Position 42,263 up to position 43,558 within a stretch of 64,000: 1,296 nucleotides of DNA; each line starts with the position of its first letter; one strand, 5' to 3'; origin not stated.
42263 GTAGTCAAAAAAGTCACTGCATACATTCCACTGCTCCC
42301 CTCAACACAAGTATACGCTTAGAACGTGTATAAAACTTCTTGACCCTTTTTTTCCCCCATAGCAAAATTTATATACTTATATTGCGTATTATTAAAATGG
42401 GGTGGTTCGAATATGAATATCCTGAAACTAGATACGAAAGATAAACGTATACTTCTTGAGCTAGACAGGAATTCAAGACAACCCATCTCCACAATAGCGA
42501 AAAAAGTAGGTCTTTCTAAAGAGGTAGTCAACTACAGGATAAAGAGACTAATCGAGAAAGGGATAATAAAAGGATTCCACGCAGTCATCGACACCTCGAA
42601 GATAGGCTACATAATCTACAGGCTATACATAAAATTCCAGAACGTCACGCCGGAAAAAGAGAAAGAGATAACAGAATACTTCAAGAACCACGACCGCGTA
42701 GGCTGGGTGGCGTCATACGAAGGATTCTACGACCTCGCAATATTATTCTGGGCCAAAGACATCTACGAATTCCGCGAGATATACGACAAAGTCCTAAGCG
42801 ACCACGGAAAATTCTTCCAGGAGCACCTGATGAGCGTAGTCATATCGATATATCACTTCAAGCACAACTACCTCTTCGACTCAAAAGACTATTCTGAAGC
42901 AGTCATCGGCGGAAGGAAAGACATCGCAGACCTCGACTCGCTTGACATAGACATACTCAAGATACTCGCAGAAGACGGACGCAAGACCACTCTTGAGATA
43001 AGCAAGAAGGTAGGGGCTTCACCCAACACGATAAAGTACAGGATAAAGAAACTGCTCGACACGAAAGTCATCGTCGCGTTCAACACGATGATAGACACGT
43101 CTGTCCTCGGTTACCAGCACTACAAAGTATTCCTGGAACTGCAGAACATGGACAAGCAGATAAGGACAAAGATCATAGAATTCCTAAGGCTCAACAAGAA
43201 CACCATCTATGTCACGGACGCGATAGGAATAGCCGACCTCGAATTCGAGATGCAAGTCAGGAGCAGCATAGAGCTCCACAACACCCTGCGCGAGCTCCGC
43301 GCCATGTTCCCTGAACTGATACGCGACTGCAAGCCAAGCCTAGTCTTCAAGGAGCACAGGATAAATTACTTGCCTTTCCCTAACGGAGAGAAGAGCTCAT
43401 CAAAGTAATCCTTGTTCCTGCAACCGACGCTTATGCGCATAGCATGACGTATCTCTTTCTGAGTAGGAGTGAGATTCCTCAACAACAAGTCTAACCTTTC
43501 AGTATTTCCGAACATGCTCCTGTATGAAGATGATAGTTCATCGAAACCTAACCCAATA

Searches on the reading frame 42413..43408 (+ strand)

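Call 19: search_protein_families(library=pfam, proteins=[window:42413-43408:+], max_evalue=0.01)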
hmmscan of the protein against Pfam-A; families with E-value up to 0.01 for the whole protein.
window:42413-43408:+ (331 aa): 18 families
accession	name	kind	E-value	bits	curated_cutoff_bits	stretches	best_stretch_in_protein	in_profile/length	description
PF13412.12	HTH_24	-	3.5e-27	94.1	21.9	2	6-53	1-48/48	Winged helix-turn-helix DNA-binding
PF13404.12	HTH_AsnC-type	-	6.5e-25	87.1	27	2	174-214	1-41/42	AsnC-type helix-turn-helix domain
PF12840.13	HTH_20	-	8.4e-11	42.1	27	1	179-219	7-47/51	Helix-turn-helix domain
PF01047.28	MarR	-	7.2e-09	35.8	24.6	1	12-53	7-48/59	MarR family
PF01978.25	TrmB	-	1.4e-05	25.3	25.6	0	173-217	5-49/68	Sugar-specific transcriptional regulator TrmB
PF12802.13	MarR_2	-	2.5e-05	24.8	27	1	10-52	7-50/61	MarR family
PF01022.26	HTH_5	-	3.4e-05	24.1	22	0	179-216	5-41/47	Bacterial regulatory protein, arsR family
PF22451.2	NirdL-like_HTH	-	6.5e-05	22.9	27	1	22-52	16-46/47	Siroheme decarboxylase NirDL-like HTH domain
PF13730.12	HTH_36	-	0.00024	21.3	25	1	14-52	11-55/55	Helix-turn-helix domain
PF24270.1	HTH_Cmi2_C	-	0.00097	19.8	27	0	176-220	75-118/125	Cmi2, C-terminal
PF04182.18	B-block_TFIIIC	-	0.0011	19.4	22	0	192-255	20-65/73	B-block binding subunit of TFIIIC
PF13384.12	HTH_23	-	0.0011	19.1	24.6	0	184-213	13-39/50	Homeodomain-like domain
PF08281.18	Sigma70_r4_2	-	0.0012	18.8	25.7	0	191-213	27-49/54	Sigma-70, region 4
PF04967.18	HTH_10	-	0.0018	18.5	23.1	0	190-213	23-46/53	HTH DNA binding domain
PF13556.12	HTH_30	-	0.0022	18.2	27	0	195-214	17-36/59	PucR C-terminal helix-turn-helix domain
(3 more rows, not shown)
